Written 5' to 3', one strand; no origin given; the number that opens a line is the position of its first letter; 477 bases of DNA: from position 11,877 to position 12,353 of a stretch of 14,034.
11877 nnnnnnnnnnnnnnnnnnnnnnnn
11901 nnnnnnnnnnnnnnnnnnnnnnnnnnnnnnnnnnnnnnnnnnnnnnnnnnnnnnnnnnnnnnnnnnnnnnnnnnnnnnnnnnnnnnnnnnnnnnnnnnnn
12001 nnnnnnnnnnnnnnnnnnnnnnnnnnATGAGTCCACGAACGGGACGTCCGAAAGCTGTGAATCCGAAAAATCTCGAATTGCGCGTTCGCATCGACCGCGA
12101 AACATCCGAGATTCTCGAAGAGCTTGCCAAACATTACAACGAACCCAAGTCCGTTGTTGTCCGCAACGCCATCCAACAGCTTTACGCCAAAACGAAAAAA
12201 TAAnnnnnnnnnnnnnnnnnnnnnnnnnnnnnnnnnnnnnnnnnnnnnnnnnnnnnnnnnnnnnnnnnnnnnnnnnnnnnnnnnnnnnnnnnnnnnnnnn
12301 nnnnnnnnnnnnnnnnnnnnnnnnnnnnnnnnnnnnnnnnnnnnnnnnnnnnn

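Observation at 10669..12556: Accessory region is built from two parallel convergent-promoter cassettes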

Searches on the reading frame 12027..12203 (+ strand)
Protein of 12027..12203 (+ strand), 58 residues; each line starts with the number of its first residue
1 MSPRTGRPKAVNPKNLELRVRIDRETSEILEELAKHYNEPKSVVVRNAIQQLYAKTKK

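Call 8: search_protein_families(library=pfam, max_evalue=0.01, proteins=[window:12027-12203:+])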
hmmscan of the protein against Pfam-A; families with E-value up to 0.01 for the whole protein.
window:12027-12203:+ (58 aa): 1 family
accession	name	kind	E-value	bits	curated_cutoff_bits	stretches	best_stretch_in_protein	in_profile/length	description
PF01402.27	RHH_1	-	0.00037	20.8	20.5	1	20-55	4-39/39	Ribbon-helix-helix protein, copG family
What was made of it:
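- On P22 immI-type module (Arc/sar/Ant): RHH_1 hit for 12027-12203 (call 8).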

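Call 9: search_protein_families(library=phrogs, max_evalue=0.001, proteins=[window:12027-12203:+])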
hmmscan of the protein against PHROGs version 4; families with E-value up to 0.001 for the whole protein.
window:12027-12203:+ (58 aa): 2 families
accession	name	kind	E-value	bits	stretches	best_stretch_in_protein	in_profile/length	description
phrog_876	-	transcription regulation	2.3e-11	44.7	1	1-58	54-110/239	transcriptional repressor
phrog_3180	-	transcription regulation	0.00099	20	0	19-58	9-48/50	Arc-like repressor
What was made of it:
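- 12027..12203 (+): RHH2: ribbon-helix-helix protein of the widespread '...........NPK' family and the variable slot of cassette 2. Pfam RHH_1 3.7e-4 and PHROG 876 'transcriptional repressor' 2.3e-11 (calls 8, 9).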

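Call 66: search_protein_families(library=padloc, max_evalue=0.01, proteins=[window:12027-12203:+])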
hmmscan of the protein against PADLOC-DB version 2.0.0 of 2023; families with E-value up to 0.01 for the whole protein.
window:12027-12203:+ (58 aa): 0 families

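Call 67: search_protein_families(library=ncbifam, max_evalue=0.01, proteins=[window:12027-12203:+])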
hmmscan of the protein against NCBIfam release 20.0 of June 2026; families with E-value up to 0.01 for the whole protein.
window:12027-12203:+ (58 aa): 2 families
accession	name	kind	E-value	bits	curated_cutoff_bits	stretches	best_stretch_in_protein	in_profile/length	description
NF048017.1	antitoxin_RelB_like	equivalog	0.00062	19.9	50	1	21-51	1-31/70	type II toxin-antitoxin system RelB family antitoxin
NF053762.1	aCcr1_fam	equivalog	0.0022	17.8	60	1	20-52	5-37/38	aCcr1 family cell cycle regulator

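Call 68: find_related_loci(query=window:12027-12203:+, collection=viral_contigs, flank=1500)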
Query window:12027-12203:+ (58 aa) in viral_contigs; peptide patterns used: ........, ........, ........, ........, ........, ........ (x = any residue, [..] = any of these).
599 stretches matched a pattern (row limit reached: there are more); 480 encode a relative of the query (tblastn E <= 1e-3); the best 80 are kept; 80 distinct loci.
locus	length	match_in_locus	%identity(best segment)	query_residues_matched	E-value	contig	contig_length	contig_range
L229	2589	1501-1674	50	1-58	4e-15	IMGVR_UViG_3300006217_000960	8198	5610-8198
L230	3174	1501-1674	50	1-58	2e-14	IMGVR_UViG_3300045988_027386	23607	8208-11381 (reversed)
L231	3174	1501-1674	43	1-58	2e-14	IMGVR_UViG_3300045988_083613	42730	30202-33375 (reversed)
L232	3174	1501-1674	43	1-58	2e-14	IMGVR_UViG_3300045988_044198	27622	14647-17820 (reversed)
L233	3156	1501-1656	58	1-52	3e-14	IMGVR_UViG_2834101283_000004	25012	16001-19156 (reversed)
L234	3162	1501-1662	52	1-54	5e-14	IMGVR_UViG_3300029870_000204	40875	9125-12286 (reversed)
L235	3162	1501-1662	52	1-54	5e-14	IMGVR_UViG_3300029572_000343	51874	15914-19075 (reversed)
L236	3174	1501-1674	45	1-58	5e-14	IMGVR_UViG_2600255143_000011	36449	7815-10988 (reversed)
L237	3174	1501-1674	50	1-58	7e-14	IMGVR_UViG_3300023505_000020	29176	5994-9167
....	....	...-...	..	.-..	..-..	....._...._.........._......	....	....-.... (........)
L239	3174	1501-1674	50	1-58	7e-14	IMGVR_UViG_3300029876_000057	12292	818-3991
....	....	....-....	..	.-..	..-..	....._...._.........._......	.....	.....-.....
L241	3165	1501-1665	49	1-55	8e-14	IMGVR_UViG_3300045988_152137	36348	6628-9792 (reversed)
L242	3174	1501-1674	43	1-58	2e-14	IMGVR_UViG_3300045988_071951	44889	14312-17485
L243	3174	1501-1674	47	1-58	7e-14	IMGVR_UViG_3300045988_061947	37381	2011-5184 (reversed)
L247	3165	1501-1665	49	1-55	1e-13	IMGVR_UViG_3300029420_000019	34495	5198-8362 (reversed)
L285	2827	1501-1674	41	1-58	3e-13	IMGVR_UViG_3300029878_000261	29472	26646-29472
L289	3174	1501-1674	45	1-58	1e-12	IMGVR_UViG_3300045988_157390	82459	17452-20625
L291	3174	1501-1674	45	1-58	9e-13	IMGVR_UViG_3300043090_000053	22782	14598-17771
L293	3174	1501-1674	40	1-58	1e-12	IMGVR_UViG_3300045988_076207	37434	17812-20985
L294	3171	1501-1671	50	1-58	1e-12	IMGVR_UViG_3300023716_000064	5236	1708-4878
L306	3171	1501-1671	44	1-57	4e-12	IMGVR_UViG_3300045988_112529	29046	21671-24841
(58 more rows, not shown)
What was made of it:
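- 12027..12203 (+): At least 480 viral contigs carry relatives (call 68).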

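Call 72: search_protein_families(library=pfam, max_evalue=0.001, proteins=[L230:1977-2696:+, L234:1783-2535:+, L247:1775-2680:+, L236:1798-2340:+, L291:2007-2813:+, L289:1979-2779:+, L306:1980-2756:+, L285:1755-2390:+, L294:1781-2626:+, L293:1971-2672:+])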
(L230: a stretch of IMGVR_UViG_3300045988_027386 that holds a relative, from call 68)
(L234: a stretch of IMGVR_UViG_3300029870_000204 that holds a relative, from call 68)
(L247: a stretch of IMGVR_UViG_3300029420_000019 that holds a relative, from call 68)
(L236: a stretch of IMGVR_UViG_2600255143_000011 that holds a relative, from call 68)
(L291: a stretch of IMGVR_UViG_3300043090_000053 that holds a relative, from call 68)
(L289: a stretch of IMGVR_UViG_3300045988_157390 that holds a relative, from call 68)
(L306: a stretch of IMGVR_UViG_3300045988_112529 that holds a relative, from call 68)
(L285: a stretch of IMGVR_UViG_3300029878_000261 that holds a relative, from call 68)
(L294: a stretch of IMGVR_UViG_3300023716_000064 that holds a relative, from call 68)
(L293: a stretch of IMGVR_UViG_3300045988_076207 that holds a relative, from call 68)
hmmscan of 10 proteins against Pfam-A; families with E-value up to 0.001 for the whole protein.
L230:1977-2696:+ (240 aa): 1 family
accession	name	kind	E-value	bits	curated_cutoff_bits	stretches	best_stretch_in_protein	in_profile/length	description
PF02498.22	Bro-N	-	1.4e-25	90.2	25.6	1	15-101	2-96/96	BRO family, N-terminal domain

L234:1783-2535:+ (251 aa): 1 family
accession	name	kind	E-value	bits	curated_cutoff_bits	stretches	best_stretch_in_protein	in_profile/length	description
PF02498.22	Bro-N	-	1.6e-27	96.4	25.6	1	20-105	2-96/96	BRO family, N-terminal domain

L247:1775-2680:+ (302 aa): 1 family
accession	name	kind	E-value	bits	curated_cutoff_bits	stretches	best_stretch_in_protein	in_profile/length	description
PF02498.22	Bro-N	-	6.5e-22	78.4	25.6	1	15-101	1-96/96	BRO family, N-terminal domain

L236:1798-2340:+ (181 aa): 1 family
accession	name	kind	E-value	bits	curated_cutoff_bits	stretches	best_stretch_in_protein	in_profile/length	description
PF09669.15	Phage_pRha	-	1.7e-26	93.1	29.9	1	9-96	2-90/91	Phage regulatory protein Rha (Phage_pRha)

L291:2007-2813:+ (269 aa): 2 families
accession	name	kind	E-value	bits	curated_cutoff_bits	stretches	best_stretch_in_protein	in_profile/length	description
PF03374.19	ANT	-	6.4e-37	126.6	25.3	1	151-253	2-106/108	Phage antirepressor protein KilAC domain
PF02498.22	Bro-N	-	1.4e-23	83.7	25.6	1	14-101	1-96/96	BRO family, N-terminal domain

L289:1979-2779:+ (267 aa): 2 families
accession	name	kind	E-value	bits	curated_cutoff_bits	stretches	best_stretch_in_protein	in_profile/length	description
PF03374.19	ANT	-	5.3e-30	104.4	25.3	1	154-263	1-106/108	Phage antirepressor protein KilAC domain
PF02498.22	Bro-N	-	6.8e-29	100.8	25.6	1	26-112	1-96/96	BRO family, N-terminal domain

L306:1980-2756:+ (259 aa): 1 family
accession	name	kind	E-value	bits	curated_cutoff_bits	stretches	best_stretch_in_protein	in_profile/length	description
PF10543.14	ORF6N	-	1.2e-20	74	27.8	1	5-88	2-86/86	ORF6N domain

L285:1755-2390:+ (212 aa): 1 family
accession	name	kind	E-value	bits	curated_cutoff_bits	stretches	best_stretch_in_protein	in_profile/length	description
PF10543.14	ORF6N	-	1.1e-21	77.3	27.8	1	18-103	2-86/86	ORF6N domain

L294:1781-2626:+ (282 aa): 1 family
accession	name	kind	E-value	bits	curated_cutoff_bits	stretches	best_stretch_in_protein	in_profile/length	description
PF08346.17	AntA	-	1.8e-15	57.7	27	1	33-98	2-68/68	AntA/AntB antirepressor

L293:1971-2672:+ (234 aa): 0 families

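Call 82: search_protein_families(library=pfam, alignment_id=A3, max_evalue=0.00001)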
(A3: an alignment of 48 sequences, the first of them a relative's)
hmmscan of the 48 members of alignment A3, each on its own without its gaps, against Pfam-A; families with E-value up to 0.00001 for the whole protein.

A. member 1, L229:1964-2461:+ (166 aa): 0 families

B. families by the number of members that match (of 48 scanned): 10 families
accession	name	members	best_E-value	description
PF09669.15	Phage_pRha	14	5.3e-29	Phage regulatory protein Rha (Phage_pRha)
PF02498.22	Bro-N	11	3.2e-29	BRO family, N-terminal domain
PF10543.14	ORF6N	7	1.1e-21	ORF6N domain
PF03374.19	ANT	5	6.4e-37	Phage antirepressor protein KilAC domain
PF10552.14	ORF6C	4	3e-31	ORF6C domain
PF08346.17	AntA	4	5.5e-22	AntA/AntB antirepressor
PF13304.12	AAA_21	1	1.4e-12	AAA domain, putative AbiEii toxin, Type IV TA system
PF04865.19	Baseplate_J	1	5.3e-12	Baseplate J-like protein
PF02463.25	SMC_N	1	2.1e-11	RecF/RecN/SMC N terminal domain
PF13555.12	AAA_29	1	1.1e-06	P-loop containing region of AAA domain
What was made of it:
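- On P22 immI-type module (Arc/sar/Ant): In relatives the feature is met: 36 of 48 downstream ORFs carry Rha, Bro-N, ORF6N or AntA domains (call 82).
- Closest known: Salmonella phage P22 immI region. Same: The cargo is an antirepressor; in relatives of cassette 2, 36 of 48 downstream ORFs are of that type (call 82).
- Cargo: 36 of 48 larger downstream ORFs carry Rha, Bro-N, ORF6N or AntA domains (calls 72, 82). In the RHH2 family the upstream gene is a repressor, and the conserved cargo (antirepressors) lies downstream (call 82).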

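Call 87: search_dna_similar(query=window:12027-12203:+, collection=phages, mode=protein, max_rows=25, max_evalue=0.001)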
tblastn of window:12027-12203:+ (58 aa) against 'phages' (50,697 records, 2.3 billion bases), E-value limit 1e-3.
Records with a match: 23; places in all: 23; records where one place covers at least 80% of the query: 21.
Best place of each record, by identity: <60% 23.
By first word of the organism name: Streptococcus 16; Bacteriophage 3; Clostridium 2; Peptoclostridium 1; Clostridioides 1.
By host as written in the record: - 3; Clostridium difficile 2; Streptococcus suis 8067 2; Streptococcus pyogenes ERR111845 1; Streptococcus equi Sz105 1; Streptococcus equi ERR066392 1; Streptococcus equi ERR066396 1; Peptoclostridium difficile strain DSM1296 1; and 11 more.
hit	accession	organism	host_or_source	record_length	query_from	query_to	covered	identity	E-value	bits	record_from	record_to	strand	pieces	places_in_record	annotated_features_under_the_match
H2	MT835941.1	Bacteriophage sp.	human fecal samples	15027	1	52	90%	48.1%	2e-8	53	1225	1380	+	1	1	record has no annotation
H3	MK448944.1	Streptococcus phage Javan452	Streptococcus pyogenes ERR111845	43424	1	58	100%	43.1%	1e-7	51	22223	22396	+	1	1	hypothetical protein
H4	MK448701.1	Streptococcus phage Javan197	Streptococcus equi Sz105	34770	1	58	100%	43.1%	1e-7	51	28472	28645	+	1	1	hypothetical protein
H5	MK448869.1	Streptococcus phage Javan190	Streptococcus equi ERR066392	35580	1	58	100%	43.1%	1e-7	51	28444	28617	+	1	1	hypothetical protein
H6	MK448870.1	Streptococcus phage Javan192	Streptococcus equi ERR066396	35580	1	58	100%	43.1%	1e-7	51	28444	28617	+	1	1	hypothetical protein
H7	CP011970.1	Peptoclostridium phage phiCDIF1296T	Peptoclostridium difficile strain ...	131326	1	58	100%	41.4%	5e-6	46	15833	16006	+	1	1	hypothetical protein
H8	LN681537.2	Clostridium phage phiCD211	Clostridium difficile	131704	1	58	100%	41.4%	5e-6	46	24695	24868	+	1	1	Ribbon-helix-helix protein, copG family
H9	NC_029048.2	Clostridium phage phiCD211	Clostridium difficile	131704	1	58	100%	41.4%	5e-6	46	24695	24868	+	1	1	transcriptional repressor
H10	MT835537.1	Bacteriophage sp.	human fecal samples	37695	1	58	100%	41.4%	1e-4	42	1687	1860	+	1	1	record has no annotation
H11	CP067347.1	Clostridioides phage ES-S-0107-01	Clostridioides sp. ES-S-0107-01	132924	1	55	95%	42.9%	3e-4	42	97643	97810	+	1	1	record has no annotation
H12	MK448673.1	Streptococcus phage Javan119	Streptococcus dysgalactiae ATCC_27957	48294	1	50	86%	46.0%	1e-5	45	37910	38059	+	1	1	hypothetical protein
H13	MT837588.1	Bacteriophage sp.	human fecal samples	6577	1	53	91%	43.4%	1e-4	42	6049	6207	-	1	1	record has no annotation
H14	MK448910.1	Streptococcus phage Javan336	Streptococcus mitis SK608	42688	13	53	71%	53.7%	7e-6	46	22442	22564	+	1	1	hypothetical protein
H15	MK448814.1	Streptococcus phage Javan583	Streptococcus suis S95G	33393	1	50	86%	44.0%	2e-5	45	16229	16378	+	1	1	hypothetical protein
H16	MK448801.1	Streptococcus phage Javan549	Streptococcus suis 8067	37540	1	50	86%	44.0%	2e-5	45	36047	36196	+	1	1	hypothetical protein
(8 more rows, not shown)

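Call 88: get_annotated_region(hit=H9, flank=2500)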
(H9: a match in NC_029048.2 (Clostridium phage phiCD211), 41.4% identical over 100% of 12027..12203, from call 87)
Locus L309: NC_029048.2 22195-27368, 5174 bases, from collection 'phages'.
description: Clostridium phage phiCD211, complete genome.
organism: Clostridium phage phiCD211 (NCBI taxid 1582152)
taxonomy: Viruses; Duplodnaviria; Heunggongvirae; Uroviricota; Caudoviricetes
host: Clostridium difficile; source: -; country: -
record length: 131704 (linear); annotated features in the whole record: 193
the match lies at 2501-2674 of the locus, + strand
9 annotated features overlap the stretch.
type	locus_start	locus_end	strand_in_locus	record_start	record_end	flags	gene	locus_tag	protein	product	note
CDS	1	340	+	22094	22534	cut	-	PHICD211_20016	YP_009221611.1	hypothetical protein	Evidence 5 : No homology to any previously reported sequences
CDS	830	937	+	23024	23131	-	-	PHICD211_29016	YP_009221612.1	hypothetical protein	Evidence 4 : Homologs of previously reported genes of unknown function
CDS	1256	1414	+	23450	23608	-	-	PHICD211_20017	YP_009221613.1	hypothetical protein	Evidence 5 : No homology to any previously reported sequences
CDS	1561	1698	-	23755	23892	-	-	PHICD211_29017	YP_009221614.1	hypothetical protein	Evidence 4 : Homologs of previously reported genes of unknown function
CDS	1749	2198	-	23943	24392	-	-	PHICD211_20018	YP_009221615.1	transcriptional regulator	Evidence 3 : Function proposed based on presence of conserved amino acid motif, structural feature or limited homology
CDS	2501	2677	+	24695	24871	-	-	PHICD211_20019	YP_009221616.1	transcriptional repressor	Evidence 4 : Homologs of previously reported genes of unknown function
CDS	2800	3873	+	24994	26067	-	-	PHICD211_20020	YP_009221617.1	anti-repressor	-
CDS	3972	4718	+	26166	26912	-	-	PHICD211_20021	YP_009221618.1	SHOCT domain-containing protein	Evidence 5 : No homology to any previously reported sequences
CDS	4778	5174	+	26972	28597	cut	-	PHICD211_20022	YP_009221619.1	tail length tape measure protein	Evidence 5 : No homology to any previously reported sequences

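Call 89: get_annotated_region(hit=H3, flank=2500)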
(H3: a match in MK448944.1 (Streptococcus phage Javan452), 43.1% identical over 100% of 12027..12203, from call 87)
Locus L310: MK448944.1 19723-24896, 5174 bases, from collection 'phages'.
description: Streptococcus phage Javan452, complete genome.
organism: Streptococcus phage Javan452 (NCBI taxid 2548177)
taxonomy: Viruses; Duplodnaviria; Heunggongvirae; Uroviricota; Caudoviricetes
host: Streptococcus pyogenes ERR111845; source: -; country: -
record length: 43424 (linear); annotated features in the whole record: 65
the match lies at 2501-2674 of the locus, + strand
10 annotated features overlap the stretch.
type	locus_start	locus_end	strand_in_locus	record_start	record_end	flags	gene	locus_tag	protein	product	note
CDS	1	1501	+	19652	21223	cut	-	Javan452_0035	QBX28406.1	hypothetical protein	Phi Mu50B-like protein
CDS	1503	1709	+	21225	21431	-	-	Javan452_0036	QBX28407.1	hypothetical protein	-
CDS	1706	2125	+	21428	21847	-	-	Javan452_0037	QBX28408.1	guanosine-3',5'-bis(diphosphate) 3'-pyrophosphohydrolase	-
CDS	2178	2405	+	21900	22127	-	-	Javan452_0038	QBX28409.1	hypothetical protein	FIG01116282: hypothetical protein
CDS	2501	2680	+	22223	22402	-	-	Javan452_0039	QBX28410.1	hypothetical protein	-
CDS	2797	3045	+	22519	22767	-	-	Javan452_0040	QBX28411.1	hypothetical protein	-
CDS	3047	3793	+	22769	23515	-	-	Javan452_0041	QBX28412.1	putative antirepressor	-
CDS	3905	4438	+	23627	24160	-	-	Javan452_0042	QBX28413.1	capsid and scaffold protein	-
CDS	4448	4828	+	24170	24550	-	-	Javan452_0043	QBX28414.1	major capsid protein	-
CDS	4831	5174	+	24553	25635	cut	-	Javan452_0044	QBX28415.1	major capsid protein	-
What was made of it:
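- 12027..12203 (+): Homologues are annotated as repressors next to anti-repressors in Clostridium phage phiCD211 and Streptococcus phage Javan452 (calls 87-89).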
